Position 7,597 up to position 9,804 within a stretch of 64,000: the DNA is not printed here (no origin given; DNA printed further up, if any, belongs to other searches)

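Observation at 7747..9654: Minimal Mfd: transcription-repair coupling factor lacking both the UvrA-recruiting N-terminus and the autoinhibitory C-terminal domain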

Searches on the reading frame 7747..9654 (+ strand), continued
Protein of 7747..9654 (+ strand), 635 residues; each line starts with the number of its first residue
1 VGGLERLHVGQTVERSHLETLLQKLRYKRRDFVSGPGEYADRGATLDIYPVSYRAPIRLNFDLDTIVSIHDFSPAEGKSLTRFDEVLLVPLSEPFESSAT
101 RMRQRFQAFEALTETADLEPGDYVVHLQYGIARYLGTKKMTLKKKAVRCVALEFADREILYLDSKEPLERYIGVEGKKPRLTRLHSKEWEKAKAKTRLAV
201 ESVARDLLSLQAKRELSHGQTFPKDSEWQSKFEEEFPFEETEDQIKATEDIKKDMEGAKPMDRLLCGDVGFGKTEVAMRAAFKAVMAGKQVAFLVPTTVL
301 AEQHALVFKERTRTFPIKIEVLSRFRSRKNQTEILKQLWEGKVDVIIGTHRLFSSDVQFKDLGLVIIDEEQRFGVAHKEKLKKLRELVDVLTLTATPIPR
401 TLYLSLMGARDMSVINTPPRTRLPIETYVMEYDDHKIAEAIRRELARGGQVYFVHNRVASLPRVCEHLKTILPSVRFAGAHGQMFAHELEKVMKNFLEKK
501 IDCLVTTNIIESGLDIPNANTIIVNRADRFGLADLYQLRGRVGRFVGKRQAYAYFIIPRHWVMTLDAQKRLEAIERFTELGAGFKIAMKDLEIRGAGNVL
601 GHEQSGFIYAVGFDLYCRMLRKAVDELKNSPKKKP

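Call 6: find_homologous_proteins(query=window:7747-9654:+, max_evalue=1e-10)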
Query window:7747-9654:+ (635 aa): 8000 proteins with E <= 1e-10 among 8000 candidates; the best 120 are listed.
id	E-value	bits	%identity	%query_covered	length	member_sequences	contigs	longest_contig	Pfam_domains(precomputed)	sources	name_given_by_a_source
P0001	0.0e+0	1412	99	100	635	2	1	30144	PF02559.23,PF00270.36,PF14814.12,PF17757.7,PF00271.38,PF04851.22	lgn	-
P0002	0.0e+0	1297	92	99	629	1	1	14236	PF02559.23,PF00270.36,PF14814.12,PF17757.7,PF00271.38,PF22590.3,PF04851.22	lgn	-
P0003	0.0e+0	1207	84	100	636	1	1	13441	PF02559.23,PF00270.36,PF14814.12,PF17757.7,PF00271.38,PF04851.22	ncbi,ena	-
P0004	0.0e+0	1191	83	100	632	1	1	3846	PF02559.23,PF00270.36,PF14814.12,PF17757.7,PF00271.38,PF04851.22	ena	-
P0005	0.0e+0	1190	83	100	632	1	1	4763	PF02559.23,PF00270.36,PF14814.12,PF17757.7,PF00271.38,PF04851.22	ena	-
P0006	0.0e+0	1158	81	99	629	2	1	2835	PF02559.23,PF00270.36,PF14814.12,PF17757.7,PF00271.38,PF04851.22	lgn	-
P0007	0.0e+0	1153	80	100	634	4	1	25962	PF02559.23,PF00270.36,PF14814.12,PF17757.7,PF00271.38,PF04851.22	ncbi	-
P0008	0.0e+0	1151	80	100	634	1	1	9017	PF02559.23,PF00270.36,PF14814.12,PF17757.7,PF00271.38,PF04851.22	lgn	-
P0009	0.0e+0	1150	80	100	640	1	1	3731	PF02559.23,PF00270.36,PF14814.12,PF17757.7,PF00271.38,PF04851.22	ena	-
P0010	0.0e+0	1150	81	99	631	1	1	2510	PF02559.23,PF00270.36,PF14814.12,PF17757.7,PF00271.38,PF04851.22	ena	-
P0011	0.0e+0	1148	80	99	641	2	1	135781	PF02559.23,PF00270.36,PF14814.12,PF17757.7,PF00271.38,PF04851.22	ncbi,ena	-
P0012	0.0e+0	1146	79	99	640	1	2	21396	PF02559.23,PF00270.36,PF14814.12,PF17757.7,PF00271.38,PF04851.22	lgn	-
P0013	0.0e+0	1145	79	99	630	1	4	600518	PF02559.23,PF00270.36,PF14814.12,PF17757.7,PF00271.38,PF04851.22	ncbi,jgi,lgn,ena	-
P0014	0.0e+0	1142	80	99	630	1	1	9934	PF02559.23,PF00270.36,PF14814.12,PF17757.7,PF00271.38,PF04851.22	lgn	-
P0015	0.0e+0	1142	79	100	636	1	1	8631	PF02559.23,PF00270.36,PF14814.12,PF17757.7,PF00271.38,PF04851.22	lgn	-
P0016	0.0e+0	1142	79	100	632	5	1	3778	PF02559.23,PF00270.36,PF14814.12,PF17757.7,PF00271.38,PF04851.22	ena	-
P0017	0.0e+0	1140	80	99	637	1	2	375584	PF02559.23,PF00270.36,PF14814.12,PF17757.7,PF00271.38,PF04851.22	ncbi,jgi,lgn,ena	-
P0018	0.0e+0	1140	78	100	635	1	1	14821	PF02559.23,PF00270.36,PF14814.12,PF17757.7,PF00271.38,PF04851.22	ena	-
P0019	0.0e+0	1133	79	99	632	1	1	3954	PF02559.23,PF00270.36,PF14814.12,PF17757.7,PF00271.38,PF04851.22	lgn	-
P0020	0.0e+0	1133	80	99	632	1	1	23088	PF02559.23,PF00270.36,PF14814.12,PF17757.7,PF00271.38,PF22590.3,PF04851.22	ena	-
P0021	0.0e+0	1133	78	99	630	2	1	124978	PF02559.23,PF00270.36,PF14814.12,PF17757.7,PF00271.38,PF04851.22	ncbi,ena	-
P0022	0.0e+0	1128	79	99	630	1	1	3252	PF02559.23,PF00270.36,PF14814.12,PF17757.7,PF00271.38,PF04851.22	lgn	-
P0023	0.0e+0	1127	77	100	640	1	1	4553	PF02559.23,PF00270.36,PF14814.12,PF17757.7,PF00271.38,PF04851.22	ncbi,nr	ncbi:MAG: transcription-repair coupling factor [Candidatus Omnitrophica bacterium]|nr:transcription-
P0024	0.0e+0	1126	79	100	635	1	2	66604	PF02559.23,PF00270.36,PF14814.12,PF17757.7,PF00271.38,PF04851.22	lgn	-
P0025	0.0e+0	1126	78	99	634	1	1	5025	PF02559.23,PF00270.36,PF14814.12,PF17757.7,PF00271.38,PF04851.22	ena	-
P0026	0.0e+0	1124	79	99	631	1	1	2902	PF02559.23,PF00270.36,PF14814.12,PF17757.7,PF00271.38,PF04851.22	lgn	-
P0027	0.0e+0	1123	79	99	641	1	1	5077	PF02559.23,PF00270.36,PF14814.12,PF17757.7,PF00271.38,PF04851.22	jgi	jgi:transcription-repair coupling factor (superfamily II helicase)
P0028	0.0e+0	1123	78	99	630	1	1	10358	PF02559.23,PF00270.36,PF14814.12,PF17757.7,PF00271.38,PF04851.22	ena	-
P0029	0.0e+0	1114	78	99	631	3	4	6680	PF02559.23,PF00270.36,PF14814.12,PF17757.7,PF00271.38,PF04851.22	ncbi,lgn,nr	ncbi:MAG: transcription-repair coupling factor [Candidatus Omnitrophica bacterium]|nr:transcription-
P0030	0.0e+0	1110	78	99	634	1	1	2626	PF02559.23,PF00270.36,PF14814.12,PF17757.7,PF00271.38,PF04851.22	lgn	-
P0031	0.0e+0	1093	77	99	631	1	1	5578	PF02559.23,PF00270.36,PF14814.12,PF17757.7,PF00271.38,PF04851.22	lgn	-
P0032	0.0e+0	1083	80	94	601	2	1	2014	PF02559.23,PF00270.36,PF17757.7,PF00271.38,PF22590.3,PF04851.22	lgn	-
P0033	0.0e+0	1041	76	93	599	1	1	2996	PF02559.23,PF00270.36,PF17757.7,PF00271.38,PF04851.22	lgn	-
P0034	1.2e-292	990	70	99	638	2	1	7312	PF02559.23,PF00270.36,PF14814.12,PF17757.7,PF00271.38,PF04851.22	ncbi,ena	-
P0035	2.5e-292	989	68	100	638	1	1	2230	PF02559.23,PF00270.36,PF14814.12,PF17757.7,PF00271.38,PF04851.22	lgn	-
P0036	6.9e-292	988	68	98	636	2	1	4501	PF02559.23,PF00270.36,PF14814.12,PF17757.7,PF00271.38,PF04851.22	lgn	-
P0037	7.6e-290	981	69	98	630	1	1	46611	PF02559.23,PF00270.36,PF14814.12,PF17757.7,PF00271.38,PF04851.22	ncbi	-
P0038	1.4e-289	980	67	100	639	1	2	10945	PF02559.23,PF00270.36,PF17757.7,PF00271.38,PF22590.3,PF04851.22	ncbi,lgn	-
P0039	3.3e-289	979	67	98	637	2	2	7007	PF02559.23,PF00270.36,PF14814.12,PF17757.7,PF00271.38,PF04851.22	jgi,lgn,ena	-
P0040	3.0e-288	976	67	99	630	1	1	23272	PF02559.23,PF00270.36,PF14814.12,PF17757.7,PF00271.38,PF04851.22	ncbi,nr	ncbi:MAG: transcription-repair coupling factor [Candidatus Omnitrophica bacterium]|nr:transcription-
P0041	1.4e-287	973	67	99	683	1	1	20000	PF02559.23,PF00270.36,PF14814.12,PF17757.7,PF00271.38,PF22590.3,PF04851.22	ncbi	-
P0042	1.7e-287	973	67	100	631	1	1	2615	PF02559.23,PF00270.36,PF00176.30,PF14814.12,PF17757.7,PF00271.38,PF04851.22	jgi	jgi:transcription-repair coupling factor (superfamily II helicase)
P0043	5.7e-287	971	67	98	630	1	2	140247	PF02559.23,PF00270.36,PF14814.12,PF17757.7,PF00271.38,PF22590.3,PF04851.22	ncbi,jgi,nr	ncbi:MAG TPA: transcription-repair coupling factor [Verrucomicrobiae bacterium]|jgi:transcription-re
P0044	1.1e-286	970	67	98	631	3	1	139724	PF02559.23,PF00270.36,PF17757.7,PF00271.38,PF04851.22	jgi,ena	-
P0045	6.7e-286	968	67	97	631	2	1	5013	PF02559.23,PF00270.36,PF17757.7,PF00271.38,PF04851.22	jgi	-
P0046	2.3e-285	966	67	98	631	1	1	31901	PF02559.23,PF00270.36,PF14814.12,PF17757.7,PF00271.38,PF04851.22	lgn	-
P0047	3.4e-285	965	66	100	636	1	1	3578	PF02559.23,PF00270.36,PF14814.12,PF17757.7,PF00271.38,PF04851.22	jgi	-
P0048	5.3e-285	965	67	98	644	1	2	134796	PF02559.23,PF00270.36,PF17757.7,PF00271.38,PF04851.22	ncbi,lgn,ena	-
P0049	1.4e-284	963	68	98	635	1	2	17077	PF02559.23,PF00270.36,PF17757.7,PF00271.38,PF04851.22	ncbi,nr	ncbi:MAG: transcription-repair coupling factor [Candidatus Omnitrophica bacterium]|nr:transcription-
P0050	2.8e-284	962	66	98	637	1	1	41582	PF02559.23,PF00270.36,PF14814.12,PF17757.7,PF00271.38,PF04851.22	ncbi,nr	ncbi:MAG: transcription-repair coupling factor [Candidatus Omnitrophica bacterium]|nr:transcription-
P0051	3.0e-284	962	66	99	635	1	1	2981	PF02559.23,PF00270.36,PF14814.12,PF17757.7,PF00271.38,PF04851.22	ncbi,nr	ncbi:MAG TPA: DEAD/DEAH box helicase [bacterium]|nr:DEAD/DEAH box helicase [bacterium]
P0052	1.2e-283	960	67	99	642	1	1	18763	PF02559.23,PF00270.36,PF14814.12,PF17757.7,PF00271.38,PF04851.22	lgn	-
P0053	2.4e-282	956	66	98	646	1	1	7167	PF02559.23,PF00270.36,PF14814.12,PF17757.7,PF00271.38,PF04851.22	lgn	-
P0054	2.5e-282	956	67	99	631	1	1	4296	PF02559.23,PF00270.36,PF14814.12,PF17757.7,PF00271.38,PF04851.22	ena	-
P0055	3.6e-282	955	67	99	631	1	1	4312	PF02559.23,PF00270.36,PF14814.12,PF17757.7,PF00271.38,PF04851.22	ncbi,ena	-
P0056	7.4e-282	954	65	98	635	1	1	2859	PF02559.23,PF00270.36,PF17757.7,PF00271.38,PF04851.22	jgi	-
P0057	2.4e-281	953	65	98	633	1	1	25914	PF02559.23,PF00270.36,PF14814.12,PF17757.7,PF00271.38,PF04851.22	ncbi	-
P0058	2.4e-281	953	65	98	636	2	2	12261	PF02559.23,PF00270.36,PF00176.30,PF17757.7,PF00271.38,PF04851.22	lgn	-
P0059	2.5e-281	953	66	100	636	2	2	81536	PF02559.23,PF00270.36,PF17757.7,PF00271.38,PF22590.3,PF04851.22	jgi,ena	-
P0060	2.8e-281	953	65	99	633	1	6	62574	PF02559.23,PF00270.36,PF14814.12,PF17757.7,PF00271.38,PF04851.22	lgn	-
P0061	9.8e-281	951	66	100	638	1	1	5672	PF02559.23,PF00270.36,PF14814.12,PF17757.7,PF00271.38,PF04851.22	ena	-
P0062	1.1e-280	951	66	99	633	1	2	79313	PF02559.23,PF00270.36,PF17757.7,PF00271.38,PF22590.3,PF04851.22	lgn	-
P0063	1.6e-280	950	66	100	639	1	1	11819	PF02559.23,PF00270.36,PF17757.7,PF00271.38,PF04851.22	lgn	-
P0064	1.8e-280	950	66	99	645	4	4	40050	PF02559.23,PF00270.36,PF14814.12,PF17757.7,PF00271.38,PF04851.22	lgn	-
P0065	5.3e-280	948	65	98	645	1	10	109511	PF02559.23,PF00270.36,PF14814.12,PF17757.7,PF00271.38,PF04851.22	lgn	-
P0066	5.3e-280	948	66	99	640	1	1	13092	PF02559.23,PF00270.36,PF14814.12,PF17757.7,PF00271.38,PF04851.22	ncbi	-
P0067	2.0e-279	946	66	100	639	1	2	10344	PF02559.23,PF00270.36,PF14814.12,PF17757.7,PF00271.38,PF04851.22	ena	-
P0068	3.5e-279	946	66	98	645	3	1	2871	PF02559.23,PF00270.36,PF14814.12,PF17757.7,PF00271.38,PF04851.22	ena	-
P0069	7.8e-279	944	66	98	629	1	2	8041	PF02559.23,PF00270.36,PF14814.12,PF17757.7,PF00271.38,PF04851.22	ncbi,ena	-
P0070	9.8e-279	944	66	98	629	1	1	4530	PF02559.23,PF00270.36,PF14814.12,PF17757.7,PF00271.38,PF22590.3,PF04851.22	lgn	-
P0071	1.2e-278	944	65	100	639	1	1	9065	PF02559.23,PF00270.36,PF14814.12,PF17757.7,PF00271.38,PF04851.22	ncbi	-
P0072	1.6e-278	943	65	99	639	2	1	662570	PF02559.23,PF00270.36,PF17757.7,PF00271.38,PF04851.22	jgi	-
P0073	7.9e-278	941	65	99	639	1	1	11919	PF02559.23,PF00270.36,PF17757.7,PF00271.38,PF04851.22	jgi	-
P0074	1.1e-277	941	65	99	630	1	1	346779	PF02559.23,PF00270.36,PF17757.7,PF00271.38,PF04851.22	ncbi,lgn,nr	ncbi:MAG: transcription-repair coupling factor [Candidatus Omnitrophota bacterium]|nr:transcription-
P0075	1.8e-277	940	65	99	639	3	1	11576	PF02559.23,PF00270.36,PF17757.7,PF00271.38,PF04851.22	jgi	-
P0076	2.8e-277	939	64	99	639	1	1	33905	PF02559.23,PF00270.36,PF14814.12,PF17757.7,PF00271.38,PF04851.22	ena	-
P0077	1.3e-276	937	65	99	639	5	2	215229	PF02559.23,PF00270.36,PF14814.12,PF17757.7,PF00271.38,PF04851.22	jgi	jgi:transcription-repair coupling factor (superfamily II helicase)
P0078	7.9e-276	935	64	98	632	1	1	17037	PF02559.23,PF00270.36,PF14814.12,PF17757.7,PF00271.38,PF04851.22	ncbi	-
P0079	8.0e-276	935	64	98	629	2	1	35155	PF02559.23,PF00270.36,PF14814.12,PF17757.7,PF00271.38,PF04851.22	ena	-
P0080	8.2e-276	934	64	100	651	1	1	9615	PF02559.23,PF00270.36,PF14814.12,PF17757.7,PF00271.38,PF04851.22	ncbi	-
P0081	2.3e-275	933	64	99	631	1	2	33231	PF02559.23,PF00270.36,PF14814.12,PF17757.7,PF00271.38,PF04851.22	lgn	-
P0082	3.6e-275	932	62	99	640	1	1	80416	PF02559.23,PF00270.36,PF14814.12,PF17757.7,PF00271.38,PF22590.3,PF04851.22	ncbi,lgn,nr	ncbi:MAG: transcription-repair coupling factor [Candidatus Omnitrophica bacterium]|nr:transcription-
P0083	3.7e-275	932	66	98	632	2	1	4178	PF02559.23,PF00270.36,PF17757.7,PF00271.38,PF04851.22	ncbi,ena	-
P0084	5.1e-275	932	63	99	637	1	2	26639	PF02559.23,PF00270.36,PF14814.12,PF17757.7,PF00271.38,PF04851.22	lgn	-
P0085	1.2e-274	931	65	99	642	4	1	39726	PF02559.23,PF00270.36,PF14814.12,PF17757.7,PF00271.38,PF04851.22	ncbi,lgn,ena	-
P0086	1.6e-274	930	64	99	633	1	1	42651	PF02559.23,PF00270.36,PF14814.12,PF17757.7,PF00271.38,PF22590.3,PF04851.22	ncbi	-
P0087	3.2e-274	929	64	99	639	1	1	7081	PF02559.23,PF00270.36,PF14814.12,PF17757.7,PF00271.38,PF04851.22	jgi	jgi:transcription-repair coupling factor (superfamily II helicase)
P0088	5.1e-274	929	65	97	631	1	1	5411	PF02559.23,PF00270.36,PF14814.12,PF17757.7,PF00271.38,PF04851.22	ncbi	-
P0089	6.1e-274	928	65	95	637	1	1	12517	PF02559.23,PF00270.36,PF14814.12,PF17757.7,PF00271.38,PF22590.3,PF04851.22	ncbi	-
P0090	1.1e-273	927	65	99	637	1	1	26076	PF02559.23,PF00270.36,PF00176.30,PF14814.12,PF17757.7,PF00271.38,PF04851.22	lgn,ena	-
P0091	1.5e-273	927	64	98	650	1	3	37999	PF02559.23,PF00270.36,PF14814.12,PF17757.7,PF00271.38,PF04851.22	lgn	-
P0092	2.6e-273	926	64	99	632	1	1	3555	PF02559.23,PF00270.36,PF14814.12,PF17757.7,PF00271.38,PF04851.22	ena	-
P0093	3.7e-273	926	64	98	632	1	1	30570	PF02559.23,PF00270.36,PF17757.7,PF00271.38,PF22590.3,PF04851.22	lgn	-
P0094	7.4e-273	925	65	99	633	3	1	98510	PF02559.23,PF00270.36,PF14814.12,PF17757.7,PF00271.38,PF04851.22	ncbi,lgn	-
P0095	7.9e-273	925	63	99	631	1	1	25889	PF02559.23,PF00270.36,PF14814.12,PF17757.7,PF00271.38,PF04851.22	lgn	-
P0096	1.2e-272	924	64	99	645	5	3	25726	PF02559.23,PF00270.36,PF14814.12,PF17757.7,PF00271.38,PF04851.22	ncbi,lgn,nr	ncbi:MAG: transcription-repair coupling factor [Candidatus Omnitrophica bacterium]|nr:transcription-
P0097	2.2e-272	923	63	99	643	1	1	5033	PF02559.23,PF00270.36,PF14814.12,PF17757.7,PF00271.38,PF04851.22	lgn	-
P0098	3.9e-272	922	63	99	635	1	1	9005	PF02559.23,PF00270.36,PF17757.7,PF00271.38,PF04851.22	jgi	jgi:transcription-repair coupling factor (superfamily II helicase)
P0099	1.7e-271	920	64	98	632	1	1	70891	PF02559.23,PF00270.36,PF14814.12,PF17757.7,PF00271.38,PF04851.22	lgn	-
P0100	5.4e-271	919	64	99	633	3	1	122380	PF02559.23,PF00270.36,PF14814.12,PF17757.7,PF00271.38,PF22590.3,PF04851.22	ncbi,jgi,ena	ncbi:MAG: transcription-repair coupling factor [Candidatus Omnitrophota bacterium]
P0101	5.5e-271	919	62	99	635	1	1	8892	PF02559.23,PF00270.36,PF14814.12,PF17757.7,PF00271.38,PF04851.22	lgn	-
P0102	7.4e-271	918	62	99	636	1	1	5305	PF02559.23,PF00270.36,PF14814.12,PF17757.7,PF00271.38,PF22590.3,PF04851.22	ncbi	-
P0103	7.7e-271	918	63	99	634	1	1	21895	PF02559.23,PF00270.36,PF00176.30,PF14814.12,PF17757.7,PF00271.38,PF04851.22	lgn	-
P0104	2.2e-270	917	63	99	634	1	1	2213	PF02559.23,PF00270.36,PF14814.12,PF17757.7,PF00271.38,PF04851.22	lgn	-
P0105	4.0e-270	916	63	100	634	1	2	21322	PF02559.23,PF00270.36,PF00176.30,PF14814.12,PF17757.7,PF00271.38,PF04851.22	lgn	-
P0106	4.9e-270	915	63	99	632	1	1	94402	PF02559.23,PF00270.36,PF14814.12,PF17757.7,PF00271.38,PF04851.22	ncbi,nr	ncbi:MAG: transcription-repair coupling factor [Candidatus Omnitrophica bacterium]|nr:transcription-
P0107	5.3e-270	915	63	99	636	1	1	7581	PF02559.23,PF00270.36,PF17757.7,PF00271.38,PF04851.22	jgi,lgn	-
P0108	1.4e-269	914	63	98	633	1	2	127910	PF02559.23,PF00270.36,PF14814.12,PF17757.7,PF00271.38,PF04851.22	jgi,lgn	jgi:transcription-repair coupling factor (superfamily II helicase)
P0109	2.5e-269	913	63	99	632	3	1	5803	PF02559.23,PF00270.36,PF14814.12,PF17757.7,PF00271.38,PF04851.22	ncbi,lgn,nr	ncbi:MAG: transcription-repair coupling factor [Candidatus Omnitrophica bacterium]|nr:transcription-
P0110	2.5e-269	913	63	99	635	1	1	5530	PF02559.23,PF00270.36,PF17757.7,PF00271.38,PF22590.3,PF04851.22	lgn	-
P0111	3.4e-269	913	64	100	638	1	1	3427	PF02559.23,PF00270.36,PF17757.7,PF00271.38,PF04851.22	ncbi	-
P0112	1.2e-268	911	63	99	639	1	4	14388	PF02559.23,PF00270.36,PF14814.12,PF17757.7,PF00271.38,PF04851.22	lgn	-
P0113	2.6e-268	910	64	99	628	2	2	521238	PF02559.23,PF00270.36,PF14814.12,PF17757.7,PF00271.38,PF22590.3,PF04851.22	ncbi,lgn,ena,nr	ncbi:MAG TPA: transcription-repair coupling factor [Candidatus Omnitrophota bacterium]|nr:transcript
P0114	3.3e-268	909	62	100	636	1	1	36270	PF02559.23,PF00270.36,PF17757.7,PF00271.38,PF04851.22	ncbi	-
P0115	1.3e-267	907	63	99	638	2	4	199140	PF02559.23,PF00270.36,PF14814.12,PF17757.7,PF00271.38,PF04851.22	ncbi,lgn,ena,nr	ncbi:MAG TPA: transcription-repair coupling factor [Candidatus Omnitrophota bacterium]|nr:transcript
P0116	1.5e-267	907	63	99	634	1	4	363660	PF02559.23,PF00270.36,PF17757.7,PF00271.38,PF04851.22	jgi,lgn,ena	jgi:transcription-repair coupling factor (superfamily II helicase)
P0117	1.6e-267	907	64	99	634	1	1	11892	PF02559.23,PF00270.36,PF17757.7,PF00271.38,PF04851.22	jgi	jgi:transcription-repair coupling factor (superfamily II helicase)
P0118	1.8e-267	907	64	99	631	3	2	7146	PF02559.23,PF00270.36,PF14814.12,PF17757.7,PF00271.38,PF04851.22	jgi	-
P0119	4.2e-267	906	62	99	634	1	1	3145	PF02559.23,PF00270.36,PF14814.12,PF17757.7,PF00271.38,PF04851.22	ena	-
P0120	5.6e-267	905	63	100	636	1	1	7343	PF02559.23,PF00270.36,PF14814.12,PF17757.7,PF00271.38,PF04851.22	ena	-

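Call 19: search_protein_representatives(protein=window:7747-9654:+)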
Query: 635 residues. Proteins with E-value up to 0.001 (for the whole library): 35843; up to 1e-10: 22860; up to 1e-30: 11834. The best 150 are listed.
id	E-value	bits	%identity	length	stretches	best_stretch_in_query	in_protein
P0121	1.4e-239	813.2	60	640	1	18-626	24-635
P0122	5.4e-210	715.4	54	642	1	6-630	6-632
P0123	1.8e-205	700.5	54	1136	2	100-630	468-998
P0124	5.3e-200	682.4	52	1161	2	49-632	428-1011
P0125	1.0e-199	681.5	51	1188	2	81-630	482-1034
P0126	1.8e-199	680.7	54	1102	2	112-627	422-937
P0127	3.0e-199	680.0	53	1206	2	93-629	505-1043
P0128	1.2e-198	677.9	53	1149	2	99-629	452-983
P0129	8.1e-198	675.2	53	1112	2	99-629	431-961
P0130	1.1e-197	674.8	54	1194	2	98-632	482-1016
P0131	2.2e-197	673.8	53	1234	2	104-629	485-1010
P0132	6.7e-197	672.2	51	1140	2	96-633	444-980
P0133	1.2e-196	671.4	51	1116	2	91-630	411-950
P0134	4.4e-196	669.5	53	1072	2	110-629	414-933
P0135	9.8e-196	668.3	53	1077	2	100-630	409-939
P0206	1.3e-189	648.1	53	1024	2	114-629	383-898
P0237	6.0e-188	642.6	53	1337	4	89-385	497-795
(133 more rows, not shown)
